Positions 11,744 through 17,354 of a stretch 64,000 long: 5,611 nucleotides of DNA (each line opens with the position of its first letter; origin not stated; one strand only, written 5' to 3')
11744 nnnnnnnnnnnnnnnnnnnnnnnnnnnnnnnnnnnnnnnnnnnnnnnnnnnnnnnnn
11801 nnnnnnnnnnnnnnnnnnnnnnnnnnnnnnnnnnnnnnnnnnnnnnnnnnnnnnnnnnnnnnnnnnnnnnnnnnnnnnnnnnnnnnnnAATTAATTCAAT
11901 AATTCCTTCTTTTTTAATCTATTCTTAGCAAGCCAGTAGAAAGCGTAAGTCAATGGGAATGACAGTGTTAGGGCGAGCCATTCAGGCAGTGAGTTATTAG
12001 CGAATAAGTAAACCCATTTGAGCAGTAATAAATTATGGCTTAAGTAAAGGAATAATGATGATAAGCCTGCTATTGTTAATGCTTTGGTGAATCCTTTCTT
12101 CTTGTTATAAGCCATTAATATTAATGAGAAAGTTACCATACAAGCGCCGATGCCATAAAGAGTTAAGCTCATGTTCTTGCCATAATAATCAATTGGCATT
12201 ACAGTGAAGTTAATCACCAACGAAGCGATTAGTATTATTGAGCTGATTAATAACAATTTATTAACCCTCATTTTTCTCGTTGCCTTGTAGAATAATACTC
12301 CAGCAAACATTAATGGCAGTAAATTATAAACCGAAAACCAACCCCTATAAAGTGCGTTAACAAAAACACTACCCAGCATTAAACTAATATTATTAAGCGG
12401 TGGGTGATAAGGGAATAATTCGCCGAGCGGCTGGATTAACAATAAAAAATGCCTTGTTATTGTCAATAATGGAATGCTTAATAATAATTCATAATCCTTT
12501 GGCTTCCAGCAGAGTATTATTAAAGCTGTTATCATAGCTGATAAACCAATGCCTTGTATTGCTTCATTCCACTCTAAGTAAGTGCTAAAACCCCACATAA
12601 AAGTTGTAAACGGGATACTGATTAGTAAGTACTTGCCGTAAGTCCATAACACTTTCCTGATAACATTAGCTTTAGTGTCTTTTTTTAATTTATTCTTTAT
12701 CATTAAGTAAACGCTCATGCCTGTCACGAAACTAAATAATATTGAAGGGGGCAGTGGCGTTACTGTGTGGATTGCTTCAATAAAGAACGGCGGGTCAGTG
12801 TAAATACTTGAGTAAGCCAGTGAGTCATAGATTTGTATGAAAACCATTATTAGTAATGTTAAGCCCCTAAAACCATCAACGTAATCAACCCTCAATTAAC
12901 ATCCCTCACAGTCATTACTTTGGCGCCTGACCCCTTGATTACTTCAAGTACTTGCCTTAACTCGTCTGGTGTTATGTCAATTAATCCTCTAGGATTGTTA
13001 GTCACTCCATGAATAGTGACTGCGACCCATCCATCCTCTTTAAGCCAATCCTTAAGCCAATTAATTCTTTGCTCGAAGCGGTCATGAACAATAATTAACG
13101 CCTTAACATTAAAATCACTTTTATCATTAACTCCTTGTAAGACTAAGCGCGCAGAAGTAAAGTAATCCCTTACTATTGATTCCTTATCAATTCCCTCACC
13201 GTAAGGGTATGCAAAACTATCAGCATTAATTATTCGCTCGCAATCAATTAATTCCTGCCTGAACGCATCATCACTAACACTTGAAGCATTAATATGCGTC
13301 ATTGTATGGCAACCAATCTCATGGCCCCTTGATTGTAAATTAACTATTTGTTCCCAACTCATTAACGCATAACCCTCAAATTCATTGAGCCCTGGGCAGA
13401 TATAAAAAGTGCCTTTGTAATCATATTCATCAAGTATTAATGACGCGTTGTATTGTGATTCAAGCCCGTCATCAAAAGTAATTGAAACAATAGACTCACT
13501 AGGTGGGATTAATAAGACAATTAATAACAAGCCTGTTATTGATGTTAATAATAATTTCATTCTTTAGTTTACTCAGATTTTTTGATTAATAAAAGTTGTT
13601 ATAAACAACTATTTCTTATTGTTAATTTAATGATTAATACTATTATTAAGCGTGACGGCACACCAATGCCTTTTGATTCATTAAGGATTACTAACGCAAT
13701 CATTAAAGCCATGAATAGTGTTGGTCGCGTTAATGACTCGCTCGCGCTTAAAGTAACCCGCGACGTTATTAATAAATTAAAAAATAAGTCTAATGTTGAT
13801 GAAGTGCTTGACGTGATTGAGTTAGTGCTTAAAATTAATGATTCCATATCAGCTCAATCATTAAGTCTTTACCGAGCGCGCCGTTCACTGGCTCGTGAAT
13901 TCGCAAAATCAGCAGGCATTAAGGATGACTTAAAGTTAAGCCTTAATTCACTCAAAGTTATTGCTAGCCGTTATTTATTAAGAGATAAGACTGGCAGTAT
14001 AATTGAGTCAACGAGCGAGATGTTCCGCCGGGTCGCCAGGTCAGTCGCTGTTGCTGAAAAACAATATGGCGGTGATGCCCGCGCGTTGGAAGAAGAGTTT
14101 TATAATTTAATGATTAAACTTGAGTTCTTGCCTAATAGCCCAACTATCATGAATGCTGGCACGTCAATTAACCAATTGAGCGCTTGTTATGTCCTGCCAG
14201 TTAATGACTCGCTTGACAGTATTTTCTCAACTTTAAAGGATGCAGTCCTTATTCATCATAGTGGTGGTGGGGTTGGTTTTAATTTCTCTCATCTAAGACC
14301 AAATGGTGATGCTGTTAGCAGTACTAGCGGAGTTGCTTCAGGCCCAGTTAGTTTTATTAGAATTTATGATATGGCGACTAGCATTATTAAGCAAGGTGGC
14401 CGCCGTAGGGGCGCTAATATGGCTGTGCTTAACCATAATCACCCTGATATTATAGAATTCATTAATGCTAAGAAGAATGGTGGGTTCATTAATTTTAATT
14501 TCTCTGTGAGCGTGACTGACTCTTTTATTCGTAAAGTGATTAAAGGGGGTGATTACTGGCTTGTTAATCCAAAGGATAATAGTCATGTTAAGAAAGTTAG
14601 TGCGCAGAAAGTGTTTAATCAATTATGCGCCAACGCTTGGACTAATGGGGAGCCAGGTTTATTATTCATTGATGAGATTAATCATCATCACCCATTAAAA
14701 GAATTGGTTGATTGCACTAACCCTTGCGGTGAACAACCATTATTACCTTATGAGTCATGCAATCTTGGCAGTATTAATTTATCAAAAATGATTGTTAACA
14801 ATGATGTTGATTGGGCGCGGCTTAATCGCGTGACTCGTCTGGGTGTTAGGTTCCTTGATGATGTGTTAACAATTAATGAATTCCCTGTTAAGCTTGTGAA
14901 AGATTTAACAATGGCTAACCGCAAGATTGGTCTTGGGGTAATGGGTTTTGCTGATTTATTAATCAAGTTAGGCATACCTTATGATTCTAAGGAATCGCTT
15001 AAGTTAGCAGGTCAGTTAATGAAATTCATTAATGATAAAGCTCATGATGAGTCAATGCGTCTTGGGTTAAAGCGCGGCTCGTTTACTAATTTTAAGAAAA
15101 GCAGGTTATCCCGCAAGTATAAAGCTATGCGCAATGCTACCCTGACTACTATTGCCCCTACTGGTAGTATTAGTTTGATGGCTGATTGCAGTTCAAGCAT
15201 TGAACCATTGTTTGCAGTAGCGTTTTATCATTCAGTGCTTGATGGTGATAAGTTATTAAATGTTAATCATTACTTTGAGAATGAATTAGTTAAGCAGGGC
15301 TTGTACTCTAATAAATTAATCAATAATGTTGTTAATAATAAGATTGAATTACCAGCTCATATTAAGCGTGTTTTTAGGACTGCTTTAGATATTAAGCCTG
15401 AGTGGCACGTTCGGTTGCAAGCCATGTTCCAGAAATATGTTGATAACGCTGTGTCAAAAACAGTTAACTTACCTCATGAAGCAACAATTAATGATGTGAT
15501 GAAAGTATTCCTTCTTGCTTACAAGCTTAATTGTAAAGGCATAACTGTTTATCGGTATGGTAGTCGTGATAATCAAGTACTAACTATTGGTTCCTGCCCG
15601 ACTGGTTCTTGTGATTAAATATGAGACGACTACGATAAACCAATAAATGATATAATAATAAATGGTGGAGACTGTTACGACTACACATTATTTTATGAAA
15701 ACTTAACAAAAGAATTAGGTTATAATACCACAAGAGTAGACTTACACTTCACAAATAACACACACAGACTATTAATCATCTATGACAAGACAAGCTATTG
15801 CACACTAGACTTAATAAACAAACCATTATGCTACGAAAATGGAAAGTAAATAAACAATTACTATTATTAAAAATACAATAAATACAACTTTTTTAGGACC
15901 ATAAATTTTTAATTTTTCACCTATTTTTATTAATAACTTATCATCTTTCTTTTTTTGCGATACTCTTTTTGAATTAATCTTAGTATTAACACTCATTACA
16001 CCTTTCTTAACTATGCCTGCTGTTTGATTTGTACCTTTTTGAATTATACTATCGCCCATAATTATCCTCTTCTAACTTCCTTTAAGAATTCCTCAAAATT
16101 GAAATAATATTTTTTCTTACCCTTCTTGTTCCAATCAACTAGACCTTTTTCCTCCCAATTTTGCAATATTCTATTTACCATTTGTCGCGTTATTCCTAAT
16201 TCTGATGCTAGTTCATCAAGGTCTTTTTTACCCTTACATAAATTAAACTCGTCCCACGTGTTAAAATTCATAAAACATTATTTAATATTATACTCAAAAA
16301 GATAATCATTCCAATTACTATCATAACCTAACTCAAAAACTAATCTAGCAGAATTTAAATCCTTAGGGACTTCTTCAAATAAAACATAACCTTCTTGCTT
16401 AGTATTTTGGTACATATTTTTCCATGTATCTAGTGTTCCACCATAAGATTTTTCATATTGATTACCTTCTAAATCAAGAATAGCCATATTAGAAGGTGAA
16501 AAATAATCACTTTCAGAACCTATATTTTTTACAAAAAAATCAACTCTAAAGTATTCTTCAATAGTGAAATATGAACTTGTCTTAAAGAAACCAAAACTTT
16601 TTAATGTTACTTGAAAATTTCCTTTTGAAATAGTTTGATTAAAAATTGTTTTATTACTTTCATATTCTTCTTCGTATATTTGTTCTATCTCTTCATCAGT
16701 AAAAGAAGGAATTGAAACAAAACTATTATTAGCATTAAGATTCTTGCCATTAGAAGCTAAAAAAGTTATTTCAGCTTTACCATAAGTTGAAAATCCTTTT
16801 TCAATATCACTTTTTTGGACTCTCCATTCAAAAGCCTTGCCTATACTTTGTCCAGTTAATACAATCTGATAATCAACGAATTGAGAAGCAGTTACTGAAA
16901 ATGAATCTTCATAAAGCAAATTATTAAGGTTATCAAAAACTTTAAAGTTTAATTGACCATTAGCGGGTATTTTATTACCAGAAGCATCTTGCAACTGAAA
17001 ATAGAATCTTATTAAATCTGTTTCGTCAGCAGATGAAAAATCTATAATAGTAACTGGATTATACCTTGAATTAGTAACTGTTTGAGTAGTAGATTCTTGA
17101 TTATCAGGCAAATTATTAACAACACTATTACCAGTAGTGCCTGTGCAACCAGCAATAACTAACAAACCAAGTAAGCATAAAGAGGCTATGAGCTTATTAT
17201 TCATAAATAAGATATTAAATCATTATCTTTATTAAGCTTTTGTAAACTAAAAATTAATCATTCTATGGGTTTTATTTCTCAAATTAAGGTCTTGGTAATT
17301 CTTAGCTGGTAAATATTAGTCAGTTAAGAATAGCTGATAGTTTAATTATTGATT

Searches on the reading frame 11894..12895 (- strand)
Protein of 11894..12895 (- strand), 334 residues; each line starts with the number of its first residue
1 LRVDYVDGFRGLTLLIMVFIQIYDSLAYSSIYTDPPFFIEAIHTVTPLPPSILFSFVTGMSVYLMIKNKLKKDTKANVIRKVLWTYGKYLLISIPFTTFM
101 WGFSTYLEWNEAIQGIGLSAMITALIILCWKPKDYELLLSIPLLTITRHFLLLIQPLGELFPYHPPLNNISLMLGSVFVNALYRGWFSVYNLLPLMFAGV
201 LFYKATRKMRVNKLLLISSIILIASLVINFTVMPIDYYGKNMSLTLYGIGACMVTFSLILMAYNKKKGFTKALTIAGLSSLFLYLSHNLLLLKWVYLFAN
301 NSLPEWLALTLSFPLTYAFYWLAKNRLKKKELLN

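Call 36: search_protein_families(library=pfam, proteins=[window:11894-12895:-], max_evalue=0.001)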
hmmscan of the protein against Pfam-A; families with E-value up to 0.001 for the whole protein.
window:11894-12895:- (334 aa): 1 family
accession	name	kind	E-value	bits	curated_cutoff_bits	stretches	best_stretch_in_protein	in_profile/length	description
PF01757.29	Acyl_transf_3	-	0.00038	20.1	31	0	4-322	2-323/326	Acyltransferase domain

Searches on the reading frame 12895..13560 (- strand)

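Call 53: search_protein_families(library=pfam, proteins=[window:12895-13560:-], max_evalue=0.0001)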
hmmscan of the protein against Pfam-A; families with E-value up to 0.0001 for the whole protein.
window:12895-13560:- (222 aa): 1 family
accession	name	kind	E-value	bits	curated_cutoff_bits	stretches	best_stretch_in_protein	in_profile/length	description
PF01522.26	Polysacc_deac_1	-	3.4e-16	59.8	23.1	1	20-122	4-107/124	Polysaccharide deacetylase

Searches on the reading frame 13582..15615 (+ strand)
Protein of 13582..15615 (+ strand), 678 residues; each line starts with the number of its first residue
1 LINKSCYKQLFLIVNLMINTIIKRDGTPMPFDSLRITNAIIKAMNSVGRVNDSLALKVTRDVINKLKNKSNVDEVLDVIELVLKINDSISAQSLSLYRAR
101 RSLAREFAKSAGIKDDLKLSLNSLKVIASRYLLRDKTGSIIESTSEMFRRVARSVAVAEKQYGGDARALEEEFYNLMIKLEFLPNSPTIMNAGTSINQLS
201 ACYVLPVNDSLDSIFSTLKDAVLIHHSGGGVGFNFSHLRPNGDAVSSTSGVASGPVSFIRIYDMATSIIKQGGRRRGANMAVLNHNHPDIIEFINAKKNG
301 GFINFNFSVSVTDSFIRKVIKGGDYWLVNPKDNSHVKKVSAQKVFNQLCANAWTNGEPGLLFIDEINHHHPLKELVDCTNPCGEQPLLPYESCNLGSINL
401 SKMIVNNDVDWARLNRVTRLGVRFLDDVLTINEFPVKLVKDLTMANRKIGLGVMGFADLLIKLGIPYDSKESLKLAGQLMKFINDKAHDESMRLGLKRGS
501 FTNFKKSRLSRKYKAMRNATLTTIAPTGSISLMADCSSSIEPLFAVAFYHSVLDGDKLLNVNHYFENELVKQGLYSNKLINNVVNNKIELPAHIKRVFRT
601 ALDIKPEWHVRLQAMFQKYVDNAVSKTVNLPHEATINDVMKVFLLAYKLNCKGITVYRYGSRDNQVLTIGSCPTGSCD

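Call 53: search_protein_families(library=pfam, proteins=[window:13582-15615:+], max_evalue=0.0001)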
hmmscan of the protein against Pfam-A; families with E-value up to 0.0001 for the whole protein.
window:13582-15615:+ (678 aa): 3 families
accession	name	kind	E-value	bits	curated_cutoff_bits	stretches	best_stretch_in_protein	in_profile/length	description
PF02867.20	Ribonuc_red_lgC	-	9.2e-132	440.8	23.9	1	200-657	1-523/523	Ribonucleotide reductase, barrel domain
PF00317.26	Ribonuc_red_lgN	-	4.3e-24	84.8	28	1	118-195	2-75/77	Ribonucleotide reductase, all-alpha domain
PF03477.21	ATP-cone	-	4e-11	43.8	25.8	1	20-102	2-87/88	ATP cone domain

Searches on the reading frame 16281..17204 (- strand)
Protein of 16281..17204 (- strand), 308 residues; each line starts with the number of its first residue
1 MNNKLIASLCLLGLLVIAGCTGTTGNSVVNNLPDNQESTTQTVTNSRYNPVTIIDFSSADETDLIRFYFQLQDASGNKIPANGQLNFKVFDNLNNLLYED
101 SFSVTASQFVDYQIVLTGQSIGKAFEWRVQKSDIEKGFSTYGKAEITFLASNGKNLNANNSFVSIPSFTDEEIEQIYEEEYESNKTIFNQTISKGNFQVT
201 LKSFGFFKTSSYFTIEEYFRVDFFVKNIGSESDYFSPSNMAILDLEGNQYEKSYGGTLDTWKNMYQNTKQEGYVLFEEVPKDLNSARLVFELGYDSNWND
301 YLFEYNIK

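Call 53: search_protein_families(library=pfam, proteins=[window:16281-17204:-], max_evalue=0.0001)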
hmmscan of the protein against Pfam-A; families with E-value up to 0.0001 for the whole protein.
window:16281-17204:- (308 aa): 1 family
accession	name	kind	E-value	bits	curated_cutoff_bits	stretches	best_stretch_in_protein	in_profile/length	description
PF11611.13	DUF4352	-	8e-07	29.8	25.9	1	189-291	4-113/122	Domain of unknown function (DUF4352)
